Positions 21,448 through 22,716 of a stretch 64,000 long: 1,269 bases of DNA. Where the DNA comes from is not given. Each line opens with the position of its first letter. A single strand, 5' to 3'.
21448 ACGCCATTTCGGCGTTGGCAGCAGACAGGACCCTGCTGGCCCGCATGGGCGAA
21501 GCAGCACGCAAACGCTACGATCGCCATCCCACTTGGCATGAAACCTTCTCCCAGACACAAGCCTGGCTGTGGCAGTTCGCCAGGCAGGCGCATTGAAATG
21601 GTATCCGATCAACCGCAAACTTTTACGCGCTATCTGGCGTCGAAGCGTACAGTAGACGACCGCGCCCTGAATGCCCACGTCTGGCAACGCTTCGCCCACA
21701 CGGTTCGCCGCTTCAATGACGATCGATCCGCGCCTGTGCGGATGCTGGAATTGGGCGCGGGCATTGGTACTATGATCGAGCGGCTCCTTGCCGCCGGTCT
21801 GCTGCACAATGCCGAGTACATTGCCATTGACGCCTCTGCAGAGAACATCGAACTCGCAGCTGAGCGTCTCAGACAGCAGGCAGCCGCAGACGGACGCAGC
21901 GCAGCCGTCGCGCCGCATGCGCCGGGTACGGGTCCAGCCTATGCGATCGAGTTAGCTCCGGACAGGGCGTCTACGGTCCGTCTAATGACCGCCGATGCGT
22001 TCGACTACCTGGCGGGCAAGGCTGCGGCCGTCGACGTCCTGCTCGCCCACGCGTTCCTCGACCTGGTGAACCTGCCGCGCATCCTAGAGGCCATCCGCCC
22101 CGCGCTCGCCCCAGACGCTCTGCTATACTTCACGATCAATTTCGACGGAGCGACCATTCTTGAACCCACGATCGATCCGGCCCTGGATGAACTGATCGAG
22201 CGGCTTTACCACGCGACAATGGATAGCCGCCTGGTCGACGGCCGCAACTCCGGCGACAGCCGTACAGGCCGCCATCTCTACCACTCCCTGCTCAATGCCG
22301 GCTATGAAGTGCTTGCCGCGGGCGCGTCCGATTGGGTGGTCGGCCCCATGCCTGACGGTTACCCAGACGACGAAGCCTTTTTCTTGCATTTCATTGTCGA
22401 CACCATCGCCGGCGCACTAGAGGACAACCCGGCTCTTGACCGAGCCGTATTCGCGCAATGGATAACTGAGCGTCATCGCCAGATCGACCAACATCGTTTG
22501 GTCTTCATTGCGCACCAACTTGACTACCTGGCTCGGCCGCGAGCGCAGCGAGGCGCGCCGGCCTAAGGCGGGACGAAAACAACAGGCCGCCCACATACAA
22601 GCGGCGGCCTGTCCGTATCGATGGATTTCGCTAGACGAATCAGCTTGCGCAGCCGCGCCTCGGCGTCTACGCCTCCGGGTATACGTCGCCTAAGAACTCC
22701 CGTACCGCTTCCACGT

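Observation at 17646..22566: Tightly packed five-gene GTP-derived cluster: RibA-RibD(reductase) fusion, Zn-less MDR dehydrogenase, atypical PTPS/QueD fold, GT4 glycosyltransferase, SAM methyltransferase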

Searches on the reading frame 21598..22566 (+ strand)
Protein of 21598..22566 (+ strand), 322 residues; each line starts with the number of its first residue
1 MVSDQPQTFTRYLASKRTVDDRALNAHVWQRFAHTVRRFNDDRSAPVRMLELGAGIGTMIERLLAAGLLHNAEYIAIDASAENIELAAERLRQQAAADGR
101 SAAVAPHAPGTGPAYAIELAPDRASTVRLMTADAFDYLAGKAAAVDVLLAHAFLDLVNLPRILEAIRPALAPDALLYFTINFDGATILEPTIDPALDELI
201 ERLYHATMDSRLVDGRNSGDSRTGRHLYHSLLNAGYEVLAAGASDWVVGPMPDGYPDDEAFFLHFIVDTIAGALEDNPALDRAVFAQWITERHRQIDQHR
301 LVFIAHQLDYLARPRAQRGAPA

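Call 3: search_protein_families(library=pfam, proteins=[window:21598-22566:+], max_evalue=0.01)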
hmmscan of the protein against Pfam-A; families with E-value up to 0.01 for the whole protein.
window:21598-22566:+ (322 aa): 7 families
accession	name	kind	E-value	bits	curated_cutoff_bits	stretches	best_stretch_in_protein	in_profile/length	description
PF08242.18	Methyltransf_12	-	3e-09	37.9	30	1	50-176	1-98/98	Methyltransferase domain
PF13649.12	Methyltransf_25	-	7e-07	30.3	27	1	50-95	2-45/97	Methyltransferase domain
PF13489.12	Methyltransf_23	-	1.2e-06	28.9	27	1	30-239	7-162/164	Methyltransferase domain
PF08241.18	Methyltransf_11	-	8e-06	26.8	21.2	1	50-178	1-95/95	Methyltransferase domain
PF13847.12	Methyltransf_31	-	1.4e-05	25.3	27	1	47-95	5-52/145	Methyltransferase domain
PF02636.23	Methyltransf_28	-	0.00098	19.1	23.3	1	42-109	15-75/249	Putative S-adenosyl-L-methionine-dependent methyltransferase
PF10017.15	Methyltransf_33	-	0.001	18.6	23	1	47-94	63-111/304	Histidine-specific methyltransferase, SAM-dependent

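Call 4: search_protein_families(library=ncbifam, proteins=[window:21598-22566:+], max_evalue=0.01)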
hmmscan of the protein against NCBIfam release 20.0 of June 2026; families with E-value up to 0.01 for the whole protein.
window:21598-22566:+ (322 aa): 4 families
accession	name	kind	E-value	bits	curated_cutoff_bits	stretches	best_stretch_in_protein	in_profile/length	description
NF043040.1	corrin_prot_MT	hypoth_equivalog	0.002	17.6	180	1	12-98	7-90/216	corrinoid protein-associated methyltransferase CpaM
TIGR03438.1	egtD_ergothio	equivalog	0.0036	16.5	290.9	1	47-95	65-112/301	L-histidine N(alpha)-methyltransferase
NF008264.0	PRK11036.1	equivalog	0.0055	16.2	366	0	25-96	27-91/261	tRNA uridine 5-oxyacetic acid(34) methyltransferase CmoM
TIGR02072.1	BioC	equivalog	0.0066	16.3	184.95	0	32-98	19-87/244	malonyl-ACP O-methyltransferase BioC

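Call 31: search_solved_structures(query=window:21598-22566:+, max_evalue=1, show_alignments=1)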
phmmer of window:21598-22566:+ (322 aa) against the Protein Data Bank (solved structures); distinct sequences matched with E-value up to 1: 6.
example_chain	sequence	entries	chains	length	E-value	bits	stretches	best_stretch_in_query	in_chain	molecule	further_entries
7pd7_A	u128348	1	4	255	0.0061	19.4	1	44-98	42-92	Methyltransferase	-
3e23_A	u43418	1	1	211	0.27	14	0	33-92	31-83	uncharacterized protein RPA2492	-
5dm2_A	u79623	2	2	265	0.35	13.7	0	43-87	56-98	Methyltransferase domain family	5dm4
5dm1_A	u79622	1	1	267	0.35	13.6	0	43-87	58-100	Methyltransferase domain family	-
4kwc_A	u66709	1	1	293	0.47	13.2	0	43-87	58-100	BpumL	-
3wtc_A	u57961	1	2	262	0.48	13.2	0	97-195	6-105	Putative oxidoreductase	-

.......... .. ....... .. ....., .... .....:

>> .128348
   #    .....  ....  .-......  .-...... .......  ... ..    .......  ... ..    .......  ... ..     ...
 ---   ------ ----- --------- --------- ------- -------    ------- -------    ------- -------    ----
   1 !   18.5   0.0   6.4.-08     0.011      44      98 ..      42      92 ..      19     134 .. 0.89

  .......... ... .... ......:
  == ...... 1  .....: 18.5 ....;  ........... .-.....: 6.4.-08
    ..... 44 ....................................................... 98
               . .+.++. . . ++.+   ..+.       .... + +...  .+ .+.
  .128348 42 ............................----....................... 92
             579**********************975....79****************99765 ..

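Call 56: find_homologous_proteins(query=window:21598-22566:+, max_evalue=0.00001)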
Query window:21598-22566:+ (322 aa): 3149 proteins with E <= 0.00001 among 8000 candidates; the best 120 are listed.
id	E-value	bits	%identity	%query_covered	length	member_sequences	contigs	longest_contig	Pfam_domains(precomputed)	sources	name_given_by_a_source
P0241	6.3e-207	704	100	100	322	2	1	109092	PF13489.13,PF13649.13,PF08241.19,PF08242.19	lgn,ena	-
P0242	2.8e-163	561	81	98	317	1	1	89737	PF13489.13,PF08242.19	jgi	-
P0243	2.4e-155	535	78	98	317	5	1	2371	PF13489.13,PF13649.13,PF08242.19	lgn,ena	-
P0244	7.8e-110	385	60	97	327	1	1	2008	-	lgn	-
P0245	1.6e-92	328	54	95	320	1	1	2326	-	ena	-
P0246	1.8e-92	328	54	97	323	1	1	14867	PF08242.19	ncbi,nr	ncbi:MAG TPA: class I SAM-dependent methyltransferase [Caldilineaceae bacterium]|nr:class I SAM-depe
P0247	1.9e-92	328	55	95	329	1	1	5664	PF08242.19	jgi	jgi:hypothetical protein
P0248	7.7e-92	326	54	95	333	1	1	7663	PF08242.19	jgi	jgi:hypothetical protein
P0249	8.3e-92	326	54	95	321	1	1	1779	PF08242.19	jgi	jgi:hypothetical protein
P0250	2.5e-91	325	53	95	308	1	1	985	PF13489.13,PF08242.19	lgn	-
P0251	4.5e-91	324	52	95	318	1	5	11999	PF13489.13,PF08242.19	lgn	-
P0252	9.1e-91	323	53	95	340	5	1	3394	PF13649.13,PF08242.19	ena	-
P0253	9.5e-91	323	51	98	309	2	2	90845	PF13649.13,PF08241.19,PF08242.19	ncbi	-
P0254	1.7e-90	322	59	93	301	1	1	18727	-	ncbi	-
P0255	2.4e-90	321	50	97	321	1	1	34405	-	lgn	-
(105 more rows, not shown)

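Call 64: predict_structure(alignment_id=A2)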
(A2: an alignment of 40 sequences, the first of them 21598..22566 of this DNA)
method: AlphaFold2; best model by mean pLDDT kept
length: 322 residues; sequences in the alignment: 40
mean_pLDDT: 92.1   pTM: 0.90
mean pLDDT of the five models: 92.1, 90.1, 89.9, 89.5, 87.0
residues with pLDDT >= 90: 262; 70-90: 44; 50-70: 15; < 50: 1
segments of 3 or more residues with pLDDT < 50: none
pLDDT, mean of each block of 10 residues (from residue 1): 72 93 96 97 94 96 93 95 94 89 71 78 84 94 89 94 96 97 90 98 95 90 94 98 96 96 96 97 98 98 96 87 66
secondary structure, 60 per line:
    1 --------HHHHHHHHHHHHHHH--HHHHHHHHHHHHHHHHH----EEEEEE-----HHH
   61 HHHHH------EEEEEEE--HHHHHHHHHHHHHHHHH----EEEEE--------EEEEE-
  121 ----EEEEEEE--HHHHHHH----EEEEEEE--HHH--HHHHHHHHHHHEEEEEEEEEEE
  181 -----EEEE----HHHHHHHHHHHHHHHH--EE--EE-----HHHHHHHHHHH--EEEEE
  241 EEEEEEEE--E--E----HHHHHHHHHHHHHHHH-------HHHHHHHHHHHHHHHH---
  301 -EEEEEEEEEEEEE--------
elements in order: H9-23 H26-42 E47-52 H58-65 E72-78 H81-97 E102-106 E115-119 E125-131 H134-140 E145-151 H159-169 E170-180 E186-189 H194-209 H223-233 E236-248 H259-274 H282-297 E302-314

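Call 66: fold_search(model_id=the predicted structure, library=pdb)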
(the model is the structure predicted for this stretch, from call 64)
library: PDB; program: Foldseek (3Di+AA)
matches with E <= 10: 1766; with E <= 0.001: 666
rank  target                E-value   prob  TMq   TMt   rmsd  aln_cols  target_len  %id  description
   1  3mgg_B                8.1e-14  1.00  0.55  0.68   6.6       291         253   18  Crystal Structure of Methyl Transferase from Methanosarcina mazei (released 2010-04-21)
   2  3mgg_A                6.0e-13  1.00  0.55  0.69   4.7       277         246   17  Crystal Structure of Methyl Transferase from Methanosarcina mazei (released 2010-04-21)
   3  3ccf_B                5.3e-12  1.00  0.49  0.62   7.0       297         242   16  Crystal structure of putative methyltransferase (YP_321342.1) from Anabaena variabilis ATCC 29413 at 1.90 A resolution (released 2008-03-11)
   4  6uak                  5.0e-11  1.00  0.47  0.51   7.3       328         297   13  LahSb - C-terminal methyltransferase involved in RiPP biosynthesis (released 2019-12-04)
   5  4kri_B                5.7e-11  1.00  0.43  0.34  10.7       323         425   11  Haemonchus contortus Phospholethanolamine N-methyltransferase 2 in complex with phosphomonomethylethanolamine and S-ad (released 2013-09-25)
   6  4ine_B                6.8e-11  1.00  0.40  0.31  10.3       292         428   14  Crystal structure of N-methyl transferase (PMT-2) from Caenorhabditis elegant complexed with S-adenosyl homocysteine a (released 2014-01-15)
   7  9e72_A                8.7e-11  1.00  0.48  0.60   6.0       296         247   14  HvrF methyltransferase with SAH and pantaphos (released 2026-03-18)
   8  5gm1_C                9.2e-11  1.00  0.40  0.45  11.2       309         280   14  Crystal structure of methyltransferase TleD complexed with SAH (released 2016-09-28)
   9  8zsa_A                1.0e-10  1.00  0.45  0.50   8.0       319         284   16  Crystal structure of 4VPMT2 (released 2025-03-19)
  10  5gm2_N                1.0e-10  1.00  0.40  0.46  11.5       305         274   14  Crystal structure of methyltransferase TleD complexed with SAH and teleocidin A1 (released 2016-09-28)
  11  6p3o                  1.2e-10  1.00  0.40  0.38  10.2       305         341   12  Tetrahydroprotoberberine N-methyltransferase in complex with (S)-cis-N-methylstylopine and S-adenosylhomocysteine (released 2019-08-14)
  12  3uj7_A                1.3e-10  1.00  0.37  0.44  10.8       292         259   10  Phosphoethanolamine methyltransferase from Plasmodium falciparum in complex with SAM and PO4 (released 2011-11-30)
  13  3uja                  1.3e-10  1.00  0.37  0.45  10.7       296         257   11  Phosphoethanolamine methyltransferase from Plasmodium falciparum in complex with phosphoethanolamine (released 2011-11-30)
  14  3ujd                  1.5e-10  1.00  0.37  0.46  10.6       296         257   11  Phosphoethanolamine methyltransferase mutant (Y19F) from Plasmodium falciparum in complex with phosphocholine (released 2011-11-30)
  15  8x8j_A                1.6e-10  1.00  0.46  0.60  10.0       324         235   14  The structure of AbBioc in complex with inhibitor sinefungin (released 2024-11-13)
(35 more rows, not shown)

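Call 96: search_protein_representatives(protein=window:21598-22566:+)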
Query: 322 residues. Proteins with E-value up to 0.001 (for the whole library): 1141; up to 1e-10: 884; up to 1e-30: 454. The best 150 are listed.
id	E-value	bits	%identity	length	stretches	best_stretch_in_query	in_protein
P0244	2.5e-110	385.3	61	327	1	2-315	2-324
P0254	5.3e-91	321.8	60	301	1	13-313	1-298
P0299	8.1e-87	308.1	51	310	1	8-312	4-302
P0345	2.3e-85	303.3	54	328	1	5-313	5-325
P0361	2.9e-83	296.4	51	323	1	7-313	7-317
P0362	1.5e-81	290.8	48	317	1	8-312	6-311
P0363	2.5e-81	290.0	50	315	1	7-311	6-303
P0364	5.5e-81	288.9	59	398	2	132-315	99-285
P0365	1.2e-79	284.5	48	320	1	8-314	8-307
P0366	1.6e-79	284.1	52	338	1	7-315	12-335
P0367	1.8e-79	284.0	51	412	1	8-311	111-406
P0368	4.0e-79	282.8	50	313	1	7-313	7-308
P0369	5.3e-78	279.1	47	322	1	6-313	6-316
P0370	1.2e-77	278.0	52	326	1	7-313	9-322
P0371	3.8e-77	276.3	50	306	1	5-313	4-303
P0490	1.6e-54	202.0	44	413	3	191-312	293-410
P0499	9.5e-54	199.5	39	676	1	8-313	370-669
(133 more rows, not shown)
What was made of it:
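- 21598..22566 (+): Class I SAM-dependent methyltransferase (322 aa) of a cluster-specific family (N-terminal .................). Call 96 (454 clusters at 50% identity with E<=1e-30).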

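Call 97: search_protein_families(library=pfam, proteins=[P0499, P0367, P0490, P0364], max_evalue=0.001)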
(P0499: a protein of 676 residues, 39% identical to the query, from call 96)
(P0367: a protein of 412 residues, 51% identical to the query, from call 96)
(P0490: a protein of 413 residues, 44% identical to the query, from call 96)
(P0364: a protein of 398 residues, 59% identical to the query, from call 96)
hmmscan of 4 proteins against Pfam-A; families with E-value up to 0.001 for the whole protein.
P0499 (676 aa): 10 families
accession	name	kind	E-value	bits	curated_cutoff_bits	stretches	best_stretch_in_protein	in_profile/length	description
PF00534.26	Glycos_transf_1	-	2.8e-32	112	26.4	1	171-335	7-170/172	Glycosyl transferases group 1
PF13692.12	Glyco_trans_1_4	-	4.8e-29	101.9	27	1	180-323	3-142/142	Glycosyl transferases group 1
PF20706.3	GT4-conflict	-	1.6e-13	50.8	26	1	169-325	190-359/385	Family 4 Glycosyltransferase in conflict systems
PF08242.18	Methyltransf_12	-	5.4e-08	33.9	30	1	410-532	1-97/98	Methyltransferase domain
PF13439.12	Glyco_transf_4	-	1.2e-05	25.8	28.5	1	55-145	62-153/170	Glycosyltransferase Family 4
PF13579.12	Glyco_trans_4_4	-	1.4e-05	25.9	29.7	0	75-145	78-146/158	Glycosyl transferase 4-like domain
PF13649.12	Methyltransf_25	-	0.00018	22.6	27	0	409-453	1-43/97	Methyltransferase domain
PF13524.12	Glyco_trans_1_2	-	0.00032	21.1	25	1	198-352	7-143/144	Glycosyl transferase-like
PF13847.12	Methyltransf_31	-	0.00046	20.3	27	0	407-453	5-50/145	Methyltransferase domain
PF13489.12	Methyltransf_23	-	0.00082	19.6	27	0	401-528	16-105/164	Methyltransferase domain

P0367 (412 aa): 6 families
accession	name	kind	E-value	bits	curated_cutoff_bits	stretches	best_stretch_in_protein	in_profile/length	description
PF13692.12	Glyco_trans_1_4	-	1.1e-07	32.6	27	1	1-46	97-142/142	Glycosyl transferases group 1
PF13489.12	Methyltransf_23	-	1.2e-07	32.1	27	1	135-276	13-119/164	Methyltransferase domain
PF08242.18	Methyltransf_12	-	1.9e-07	32.2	30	1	149-270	1-97/98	Methyltransferase domain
PF00534.26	Glycos_transf_1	-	9.8e-07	28.9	26.4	1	1-59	113-171/172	Glycosyl transferases group 1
PF13847.12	Methyltransf_31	-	2.7e-05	24.3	27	0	146-189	5-47/145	Methyltransferase domain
PF13649.12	Methyltransf_25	-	7.2e-05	23.8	27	1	148-192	1-43/97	Methyltransferase domain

P0490 (413 aa): 3 families
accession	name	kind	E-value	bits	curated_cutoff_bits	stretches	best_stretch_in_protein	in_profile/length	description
PF08242.18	Methyltransf_12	-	6.9e-07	30.4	30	1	61-202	1-96/98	Methyltransferase domain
PF13847.12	Methyltransf_31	-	0.0003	20.9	27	0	56-113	3-54/145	Methyltransferase domain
PF13489.12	Methyltransf_23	-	0.00074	19.7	27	0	59-206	25-116/164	Methyltransferase domain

P0364 (398 aa): 3 families
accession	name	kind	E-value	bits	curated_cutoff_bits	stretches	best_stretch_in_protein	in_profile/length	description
PF08242.18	Methyltransf_12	-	5.1e-07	30.8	30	1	44-144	1-98/98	Methyltransferase domain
PF13649.12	Methyltransf_25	-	3.2e-06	28.2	27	1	43-142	1-97/97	Methyltransferase domain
PF08241.18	Methyltransf_11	-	0.00068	20.7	21.2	0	45-146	2-95/95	Methyltransferase domain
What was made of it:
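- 21598..22566 (+): Call 97 (GT4-MT fusions).
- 1-nt spacing here and fusion proteins elsewhere (calls 96, 97). GT4-MT fusions (call 97) fit methylation of the sugar.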
